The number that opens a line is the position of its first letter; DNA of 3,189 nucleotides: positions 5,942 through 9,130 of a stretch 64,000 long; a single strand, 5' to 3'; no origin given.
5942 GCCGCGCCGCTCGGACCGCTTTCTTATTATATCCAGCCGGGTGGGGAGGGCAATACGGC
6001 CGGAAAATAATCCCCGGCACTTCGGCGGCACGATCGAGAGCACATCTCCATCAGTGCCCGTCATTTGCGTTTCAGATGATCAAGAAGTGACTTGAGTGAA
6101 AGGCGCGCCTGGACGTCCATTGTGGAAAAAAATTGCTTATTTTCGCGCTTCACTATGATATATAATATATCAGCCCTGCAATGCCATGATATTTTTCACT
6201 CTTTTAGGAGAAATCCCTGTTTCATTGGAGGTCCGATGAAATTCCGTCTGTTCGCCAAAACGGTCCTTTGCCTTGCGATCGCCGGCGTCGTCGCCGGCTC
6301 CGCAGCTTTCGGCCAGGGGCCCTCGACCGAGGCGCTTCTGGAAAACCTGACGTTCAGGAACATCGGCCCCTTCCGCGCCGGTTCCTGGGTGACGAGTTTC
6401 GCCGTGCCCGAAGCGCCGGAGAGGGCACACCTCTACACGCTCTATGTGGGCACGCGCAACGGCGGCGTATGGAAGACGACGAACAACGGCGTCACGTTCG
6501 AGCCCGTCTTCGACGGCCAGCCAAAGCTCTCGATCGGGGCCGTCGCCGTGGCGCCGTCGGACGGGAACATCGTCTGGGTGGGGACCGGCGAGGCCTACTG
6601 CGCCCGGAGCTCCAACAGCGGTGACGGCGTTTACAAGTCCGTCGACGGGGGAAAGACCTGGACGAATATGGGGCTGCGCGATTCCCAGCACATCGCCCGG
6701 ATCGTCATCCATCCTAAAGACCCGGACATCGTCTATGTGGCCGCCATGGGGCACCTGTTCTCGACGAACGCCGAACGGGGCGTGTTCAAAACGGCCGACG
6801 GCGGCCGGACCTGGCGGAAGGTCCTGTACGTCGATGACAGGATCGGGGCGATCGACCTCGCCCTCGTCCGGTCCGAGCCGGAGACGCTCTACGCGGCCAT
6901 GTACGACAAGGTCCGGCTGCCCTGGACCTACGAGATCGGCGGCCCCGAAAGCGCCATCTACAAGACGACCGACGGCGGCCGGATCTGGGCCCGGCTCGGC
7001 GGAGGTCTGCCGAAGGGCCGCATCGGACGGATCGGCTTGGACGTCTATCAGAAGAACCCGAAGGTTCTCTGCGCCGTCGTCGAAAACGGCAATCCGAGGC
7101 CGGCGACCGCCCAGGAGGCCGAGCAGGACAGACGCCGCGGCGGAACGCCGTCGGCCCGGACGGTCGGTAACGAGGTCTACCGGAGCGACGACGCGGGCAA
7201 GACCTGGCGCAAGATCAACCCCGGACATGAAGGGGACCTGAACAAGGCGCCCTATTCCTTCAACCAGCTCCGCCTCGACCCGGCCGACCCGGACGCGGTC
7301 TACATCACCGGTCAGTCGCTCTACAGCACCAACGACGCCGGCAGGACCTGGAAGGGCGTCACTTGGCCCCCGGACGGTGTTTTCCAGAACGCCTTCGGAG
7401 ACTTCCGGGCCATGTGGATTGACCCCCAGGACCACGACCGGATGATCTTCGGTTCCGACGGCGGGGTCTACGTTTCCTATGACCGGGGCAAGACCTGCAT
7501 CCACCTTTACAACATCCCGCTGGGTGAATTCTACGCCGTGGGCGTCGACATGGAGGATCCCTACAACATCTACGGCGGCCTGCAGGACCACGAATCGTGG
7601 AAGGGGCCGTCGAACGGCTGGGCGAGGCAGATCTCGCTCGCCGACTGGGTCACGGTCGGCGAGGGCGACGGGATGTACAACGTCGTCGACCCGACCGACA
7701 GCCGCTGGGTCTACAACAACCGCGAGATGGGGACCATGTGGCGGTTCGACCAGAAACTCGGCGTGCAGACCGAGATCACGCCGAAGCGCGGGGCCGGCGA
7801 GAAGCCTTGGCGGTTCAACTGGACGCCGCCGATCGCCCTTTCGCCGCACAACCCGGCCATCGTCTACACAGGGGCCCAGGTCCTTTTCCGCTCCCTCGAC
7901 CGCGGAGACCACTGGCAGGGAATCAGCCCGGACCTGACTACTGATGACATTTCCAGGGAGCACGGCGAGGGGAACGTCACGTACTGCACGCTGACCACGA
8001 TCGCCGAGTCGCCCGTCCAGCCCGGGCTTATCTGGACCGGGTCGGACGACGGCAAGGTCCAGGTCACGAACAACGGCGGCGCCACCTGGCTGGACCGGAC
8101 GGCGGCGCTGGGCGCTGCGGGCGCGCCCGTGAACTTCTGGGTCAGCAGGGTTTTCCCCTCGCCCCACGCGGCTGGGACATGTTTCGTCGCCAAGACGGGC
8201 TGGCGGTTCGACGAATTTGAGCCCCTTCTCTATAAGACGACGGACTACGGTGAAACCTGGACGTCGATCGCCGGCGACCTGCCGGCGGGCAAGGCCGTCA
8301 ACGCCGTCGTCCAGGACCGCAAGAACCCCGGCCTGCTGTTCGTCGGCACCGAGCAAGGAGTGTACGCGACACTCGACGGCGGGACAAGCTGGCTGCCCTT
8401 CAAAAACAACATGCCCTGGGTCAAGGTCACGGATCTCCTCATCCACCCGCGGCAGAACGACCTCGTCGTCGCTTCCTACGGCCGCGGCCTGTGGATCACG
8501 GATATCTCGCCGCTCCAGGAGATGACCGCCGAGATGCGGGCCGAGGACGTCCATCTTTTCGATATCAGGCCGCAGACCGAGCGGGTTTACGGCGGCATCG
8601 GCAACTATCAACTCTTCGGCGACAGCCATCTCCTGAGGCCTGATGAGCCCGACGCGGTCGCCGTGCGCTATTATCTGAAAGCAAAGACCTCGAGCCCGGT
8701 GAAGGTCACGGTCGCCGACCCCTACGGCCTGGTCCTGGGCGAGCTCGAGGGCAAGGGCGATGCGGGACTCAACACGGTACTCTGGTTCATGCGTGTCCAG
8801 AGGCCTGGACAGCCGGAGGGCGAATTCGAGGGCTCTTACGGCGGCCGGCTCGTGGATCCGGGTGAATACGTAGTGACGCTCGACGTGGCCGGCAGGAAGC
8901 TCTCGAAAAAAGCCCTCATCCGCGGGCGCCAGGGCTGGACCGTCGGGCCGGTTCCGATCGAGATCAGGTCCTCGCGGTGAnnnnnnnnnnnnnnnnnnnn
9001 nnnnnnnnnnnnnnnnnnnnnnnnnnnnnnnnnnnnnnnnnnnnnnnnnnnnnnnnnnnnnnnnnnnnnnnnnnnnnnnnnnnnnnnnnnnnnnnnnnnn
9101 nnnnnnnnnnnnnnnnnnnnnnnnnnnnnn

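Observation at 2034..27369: L-arabinofuranoside utilisation locus with three GH127 paralogs plus GH51, a BNR beta-propeller and an araB-araD-isomerase operon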

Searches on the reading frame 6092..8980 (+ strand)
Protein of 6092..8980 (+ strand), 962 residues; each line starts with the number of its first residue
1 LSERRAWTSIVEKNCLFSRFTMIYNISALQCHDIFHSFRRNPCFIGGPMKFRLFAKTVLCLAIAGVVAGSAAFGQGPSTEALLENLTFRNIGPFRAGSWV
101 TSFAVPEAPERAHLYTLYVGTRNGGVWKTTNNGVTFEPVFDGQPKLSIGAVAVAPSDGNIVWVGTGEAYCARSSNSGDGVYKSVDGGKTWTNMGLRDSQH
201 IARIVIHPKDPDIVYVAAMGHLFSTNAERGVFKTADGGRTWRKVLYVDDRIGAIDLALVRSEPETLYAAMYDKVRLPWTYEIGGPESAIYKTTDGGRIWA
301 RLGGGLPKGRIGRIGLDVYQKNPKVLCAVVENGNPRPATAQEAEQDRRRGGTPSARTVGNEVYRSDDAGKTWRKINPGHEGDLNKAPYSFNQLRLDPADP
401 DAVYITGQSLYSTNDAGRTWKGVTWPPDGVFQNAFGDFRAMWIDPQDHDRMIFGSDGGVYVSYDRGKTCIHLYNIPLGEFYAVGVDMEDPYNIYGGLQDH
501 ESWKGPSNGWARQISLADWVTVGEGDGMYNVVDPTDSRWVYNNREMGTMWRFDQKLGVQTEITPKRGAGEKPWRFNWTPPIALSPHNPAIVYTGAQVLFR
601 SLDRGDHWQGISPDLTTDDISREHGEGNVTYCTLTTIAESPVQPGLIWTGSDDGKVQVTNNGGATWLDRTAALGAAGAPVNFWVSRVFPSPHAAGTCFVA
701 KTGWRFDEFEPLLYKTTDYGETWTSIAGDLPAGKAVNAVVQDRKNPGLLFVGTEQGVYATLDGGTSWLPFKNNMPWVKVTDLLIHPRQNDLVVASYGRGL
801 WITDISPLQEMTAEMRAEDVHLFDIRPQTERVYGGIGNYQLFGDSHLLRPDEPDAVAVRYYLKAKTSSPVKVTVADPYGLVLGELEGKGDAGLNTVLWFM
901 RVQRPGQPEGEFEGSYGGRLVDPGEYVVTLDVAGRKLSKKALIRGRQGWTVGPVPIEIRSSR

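Call 5: search_protein_families(library=pfam, proteins=[window:6092-8980:+])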
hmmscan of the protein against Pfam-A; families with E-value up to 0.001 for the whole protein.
window:6092-8980:+ (962 aa): 4 families
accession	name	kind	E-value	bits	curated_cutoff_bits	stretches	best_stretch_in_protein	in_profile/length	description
PF15902.12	Sortilin-Vps10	-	2.3e-30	106.2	33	4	360-469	1-109/446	Sortilin, neurotensin receptor 3,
PF02012.26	BNR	-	3.1e-08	32.9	27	0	363-374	1-12/12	BNR/Asp-box repeat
PF15899.11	BNR_6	-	2.4e-06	27.5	27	0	363-375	2-14/14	BNR-Asp box repeat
PF24316.1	Tli3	-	0.00019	22.2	27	0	153-196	58-102/129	T6SS Tli3 immunity protein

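Call 7: search_protein_families(library=ncbifam, proteins=[window:6092-8980:+], max_evalue=0.01)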
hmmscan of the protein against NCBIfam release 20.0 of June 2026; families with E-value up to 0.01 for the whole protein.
window:6092-8980:+ (962 aa): 3 families
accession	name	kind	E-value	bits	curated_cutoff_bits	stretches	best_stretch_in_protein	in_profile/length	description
NF045728.1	glycosyl_F510_1955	equivalog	3.9e-32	111.5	175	3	363-481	75-182/246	F510_1955 family glycosylhydrolase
NF010237.0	PRK13684.1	equivalog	1.2e-06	27.9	326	0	362-433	111-177/334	photosynthesis system II assembly factor Ycf48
NF047818.1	LIC11996_lipo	equivalog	0.0068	15.6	350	0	179-225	343-387/422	LIC11996 family lipoprotein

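Call 53: search_solved_structures(query=window:6233-8980:+, max_evalue=0.01)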
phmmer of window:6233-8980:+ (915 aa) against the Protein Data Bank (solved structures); distinct sequences matched with E-value up to 0.01: 0.

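Call 61: find_homologous_proteins(query=window:6233-8980:+, max_evalue=1e-10)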
Query window:6233-8980:+ (915 aa): 7999 proteins with E <= 1e-10 among 8000 candidates; the best 120 are listed.
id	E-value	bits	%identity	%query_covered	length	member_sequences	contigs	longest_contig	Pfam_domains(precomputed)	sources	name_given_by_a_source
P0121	0.0e+0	2161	100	100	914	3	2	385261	PF25852.1,PF02012.27,PF15902.13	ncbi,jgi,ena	-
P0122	0.0e+0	1922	87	100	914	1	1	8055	PF25852.1,PF14870.13,PF02012.27,PF15902.13,PF13088.13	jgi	jgi:photosystem II stability/assembly factor-like uncharacterized protein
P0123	0.0e+0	1782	81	100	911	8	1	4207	PF25852.1,PF14870.13,PF02012.27,PF15902.13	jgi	jgi:photosystem II stability/assembly factor-like uncharacterized protein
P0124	0.0e+0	1766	80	100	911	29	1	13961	PF14870.13,PF02012.27,PF15902.13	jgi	-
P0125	0.0e+0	1671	76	100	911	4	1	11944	PF14870.13,PF02012.27,PF15902.13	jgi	jgi:photosystem II stability/assembly factor-like uncharacterized protein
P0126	0.0e+0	1641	74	100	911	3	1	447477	PF14870.13,PF02012.27,PF15902.13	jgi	jgi:photosystem II stability/assembly factor-like uncharacterized protein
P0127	0.0e+0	1636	74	100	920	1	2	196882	PF02012.27,PF15902.13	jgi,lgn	-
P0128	0.0e+0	1622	73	100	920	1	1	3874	PF14870.13,PF02012.27,PF15902.13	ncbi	-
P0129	0.0e+0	1619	73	99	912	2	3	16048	PF15899.12,PF14870.13,PF02012.27,PF15902.13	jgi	jgi:photosystem II stability/assembly factor-like uncharacterized protein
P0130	0.0e+0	1615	73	100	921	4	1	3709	PF14870.13,PF02012.27,PF15902.13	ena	-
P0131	0.0e+0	1613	75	96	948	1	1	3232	PF14870.13,PF02012.27,PF15902.13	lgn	-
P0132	0.0e+0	1613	74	97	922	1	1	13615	PF14870.13,PF02012.27,PF15902.13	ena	-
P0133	0.0e+0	1610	74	97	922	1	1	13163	PF14870.13,PF02012.27,PF15902.13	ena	-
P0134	0.0e+0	1603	73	99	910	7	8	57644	PF14870.13,PF02012.27,PF15902.13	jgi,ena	jgi:photosystem II stability/assembly factor-like uncharacterized protein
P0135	0.0e+0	1602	74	99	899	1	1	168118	PF14870.13,PF02012.27,PF15902.13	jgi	jgi:photosystem II stability/assembly factor-like uncharacterized protein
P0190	0.0e+0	1556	72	99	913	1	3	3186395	PF14870.13,PF02012.27,PF15902.13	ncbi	-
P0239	0.0e+0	1526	69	99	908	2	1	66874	PF14870.13,PF02012.27,PF15902.13,PF13088.13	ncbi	-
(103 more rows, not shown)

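Call 62: find_encoding_contigs(protein=P0121, flank=10000, max_places=2)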
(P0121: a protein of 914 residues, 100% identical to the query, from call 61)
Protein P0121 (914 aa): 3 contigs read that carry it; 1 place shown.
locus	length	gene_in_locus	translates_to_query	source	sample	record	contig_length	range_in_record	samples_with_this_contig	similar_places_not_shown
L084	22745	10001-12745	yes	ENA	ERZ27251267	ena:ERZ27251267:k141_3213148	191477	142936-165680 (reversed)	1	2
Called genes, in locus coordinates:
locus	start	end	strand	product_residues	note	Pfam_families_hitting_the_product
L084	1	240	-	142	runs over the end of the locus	PF02566:OsmC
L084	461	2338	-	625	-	PF02129:Peptidase_S15, PF00326:Peptidase_S9 (weak), PF08530:PepX_C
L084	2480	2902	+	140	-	PF02566:OsmC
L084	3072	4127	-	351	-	PF08240:ADH_N, PF16912:Glu_dehyd_C, PF00107:ADH_zinc_N, PF13602:ADH_zinc_N_2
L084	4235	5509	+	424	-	-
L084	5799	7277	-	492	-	PF02952:Fucose_iso_C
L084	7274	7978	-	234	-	PF00596:Aldolase_II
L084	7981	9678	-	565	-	PF00370:FGGY_N, PF02782:FGGY_C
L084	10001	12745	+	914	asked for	PF25852:DUF6242_C (faint), PF02012:BNR (faint), PF15902:Sortilin-Vps10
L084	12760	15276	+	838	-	PF07944:Beta-AFase-like_GH127_cat, PF20736:Glyco_hydro127M, PF20737:Glyco_hydro127C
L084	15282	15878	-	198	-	PF00929:RNase_T (weak)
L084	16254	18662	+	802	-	PF22848:ASD1_dom, PF06964:Alpha-L-AF_C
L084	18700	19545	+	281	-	PF04909:Amidohydro_2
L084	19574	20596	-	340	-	PF13145:Rotamase_2, PF13616:Rotamase_3, PF00639:Rotamase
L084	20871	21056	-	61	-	-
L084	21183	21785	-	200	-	PF00156:Pribosyltran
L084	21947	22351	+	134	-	PF03061:4HBT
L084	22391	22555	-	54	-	-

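Call 78: find_encoding_contigs(protein=P0190, flank=10000, max_places=1)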
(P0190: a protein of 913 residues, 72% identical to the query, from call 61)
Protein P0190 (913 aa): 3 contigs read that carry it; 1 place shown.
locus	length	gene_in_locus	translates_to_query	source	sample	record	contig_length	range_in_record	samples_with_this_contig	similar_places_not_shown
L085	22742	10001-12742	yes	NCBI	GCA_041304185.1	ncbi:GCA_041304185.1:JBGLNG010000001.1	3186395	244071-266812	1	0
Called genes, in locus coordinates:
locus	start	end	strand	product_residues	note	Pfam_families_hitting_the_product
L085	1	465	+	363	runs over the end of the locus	PF00072:Response_reg, PF00512:HisKA, PF13581:HATPase_c_2 (weak), PF02518:HATPase_c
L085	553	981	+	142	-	PF02566:OsmC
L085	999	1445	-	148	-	-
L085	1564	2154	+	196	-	-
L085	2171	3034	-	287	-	-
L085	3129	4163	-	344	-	PF08240:ADH_N, PF16912:Glu_dehyd_C, PF00107:ADH_zinc_N, PF13602:ADH_zinc_N_2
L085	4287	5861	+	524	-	PF04389:Peptidase_M28, PF01546:Peptidase_M20 (weak)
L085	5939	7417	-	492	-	PF02952:Fucose_iso_C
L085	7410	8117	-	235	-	PF00596:Aldolase_II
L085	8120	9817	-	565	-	PF00370:FGGY_N, PF02782:FGGY_C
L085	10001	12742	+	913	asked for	PF02012:BNR (faint), PF14870:PSII_BNR (faint), PF15902:Sortilin-Vps10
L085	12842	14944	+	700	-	PF07944:Beta-AFase-like_GH127_cat, PF20736:Glyco_hydro127M, PF20737:Glyco_hydro127C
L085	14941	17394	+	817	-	PF07944:Beta-AFase-like_GH127_cat, PF20736:Glyco_hydro127M, PF20737:Glyco_hydro127C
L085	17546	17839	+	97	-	PF04365:BrnT_toxin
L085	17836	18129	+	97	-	PF14384:BrnA_antitoxin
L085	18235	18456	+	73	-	-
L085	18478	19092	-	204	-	PF00929:RNase_T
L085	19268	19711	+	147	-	PF12893:Lumazine_bd_2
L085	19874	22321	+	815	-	PF22848:ASD1_dom, PF06964:Alpha-L-AF_C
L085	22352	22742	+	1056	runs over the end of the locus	PF00246:Peptidase_M14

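Call 79: find_encoding_contigs(protein=P0239, flank=10000, max_places=1)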
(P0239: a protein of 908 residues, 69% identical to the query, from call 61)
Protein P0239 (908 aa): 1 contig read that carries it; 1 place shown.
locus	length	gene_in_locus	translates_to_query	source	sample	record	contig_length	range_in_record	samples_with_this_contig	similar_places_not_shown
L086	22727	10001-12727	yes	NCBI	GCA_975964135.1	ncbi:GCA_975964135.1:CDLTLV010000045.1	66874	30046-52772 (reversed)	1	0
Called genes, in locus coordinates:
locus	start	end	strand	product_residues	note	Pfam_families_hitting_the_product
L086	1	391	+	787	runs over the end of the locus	PF02901:PFL-like, PF01228:Gly_radical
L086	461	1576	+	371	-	PF00037:Fer4 (weak), PF12838:Fer4_7 (weak), PF13187:Fer4_9 (weak), PF13237:Fer4_10 (weak), PF13484:Fer4_16 (faint), PF14697:Fer4_21 (weak)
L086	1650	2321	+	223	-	PF13489:Methyltransf_23 (weak), PF07021:MetW (weak), PF13847:Methyltransf_31, PF08241:Methyltransf_11, PF08242:Methyltransf_12 (weak), PF13649:Methyltransf_25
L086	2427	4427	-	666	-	PF00999:Na_H_Exchanger, PF02254:TrkA_N, PF02080:TrkA_C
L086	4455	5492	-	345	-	PF08240:ADH_N, PF16912:Glu_dehyd_C, PF00107:ADH_zinc_N, PF13602:ADH_zinc_N_2 (weak)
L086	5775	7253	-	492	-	PF02952:Fucose_iso_C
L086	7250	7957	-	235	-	PF00596:Aldolase_II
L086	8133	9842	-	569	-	PF00370:FGGY_N, PF02782:FGGY_C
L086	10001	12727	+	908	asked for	PF13088:BNR_2 (faint), PF02012:BNR (faint), PF14870:PSII_BNR (faint), PF15902:Sortilin-Vps10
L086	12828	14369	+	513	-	PF13231:PMT_2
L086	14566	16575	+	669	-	PF07944:Beta-AFase-like_GH127_cat, PF20736:Glyco_hydro127M, PF20737:Glyco_hydro127C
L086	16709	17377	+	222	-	PF14321:DUF4382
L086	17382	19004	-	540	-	-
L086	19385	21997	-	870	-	PF00246:Peptidase_M14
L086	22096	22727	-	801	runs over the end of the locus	PF00069:Pkinase, PF01636:APH (faint), PF07714:PK_Tyr_Ser-Thr, PF03109:ABC1 (weak), PF13424:TPR_12 (faint), PF13428:TPR_14 (faint), PF21033:RMD1-3 (faint), PF13432:TPR_16 (weak), +6 more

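Call 83: predict_structure(alignment_id=A3)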
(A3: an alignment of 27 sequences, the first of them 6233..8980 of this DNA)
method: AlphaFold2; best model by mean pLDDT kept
length: 915 residues; sequences in the alignment: 27
mean_pLDDT: 71.4   pTM: 0.68
mean pLDDT of the five models: 71.4, 68.4, 62.1, 50.8, 50.1
residues with pLDDT >= 90: 165; 70-90: 392; 50-70: 205; < 50: 153
segments of 3 or more residues with pLDDT < 50: 22-30, 46-50, 121-130, 228-232, 376-387, 450-481, 572-583, 657-660, 789-806, 860-870, 900-915
pLDDT, mean of each block of 10 residues (from residue 1): 64 74 42 73 57 75 61 73 68 58 81 79 40 83 79 75 91 59 89 90 80 91 68 63 92 88 83 92 83 68 59 88 90 66 74 84 77 56 42 78 74 71 59 59 53 38 28 33 52 54 59 69 67 77 83 85 87 39 64 92 88 93 90 73 93 66 83 94 79 90 86 89 75 77 76 79 86 83 52 32 48 88 88 85 87 65 35 76 88 73 29 27
secondary structure, 60 per line:
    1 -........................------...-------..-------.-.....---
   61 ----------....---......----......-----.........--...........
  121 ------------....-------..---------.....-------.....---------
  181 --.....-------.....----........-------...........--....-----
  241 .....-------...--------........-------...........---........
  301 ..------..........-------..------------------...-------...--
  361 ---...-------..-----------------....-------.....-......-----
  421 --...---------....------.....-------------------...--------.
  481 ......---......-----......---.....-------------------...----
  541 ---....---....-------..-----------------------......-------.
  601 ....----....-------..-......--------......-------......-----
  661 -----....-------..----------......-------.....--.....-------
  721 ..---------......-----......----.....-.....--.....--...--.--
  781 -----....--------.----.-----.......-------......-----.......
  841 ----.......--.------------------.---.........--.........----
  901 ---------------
elements in order (helices of 4 or more, strands of 3 or more residues): H2-25 E53-57 E71-74 E78-83 E88-93 E99-107 E110-120 E133-136 E155-159 E167-171 E183-187 E195-199 E204-211 E219-229 E232-235 E241-245 E253-255 E264-271 E279-289 H293-302 E309-318 E346-348 E356-358 E364-366 E393-396 E404-408 E410-415 E423-425 E435-438 E445-449 E480-486 E490-495 E501-506 E510-514 E534-536 E544-547 E551-554 E587-592 E600-604 E609-612 H623-628 E637-642 E650-655 E666-669 E689-694 E702-706 E709-713 E732-737 E743-748 E753-757 H759-763 H766-770 E773-775 E786-789 E809-815 E823-828 E834-840 E845-851 E877-885 E888-896
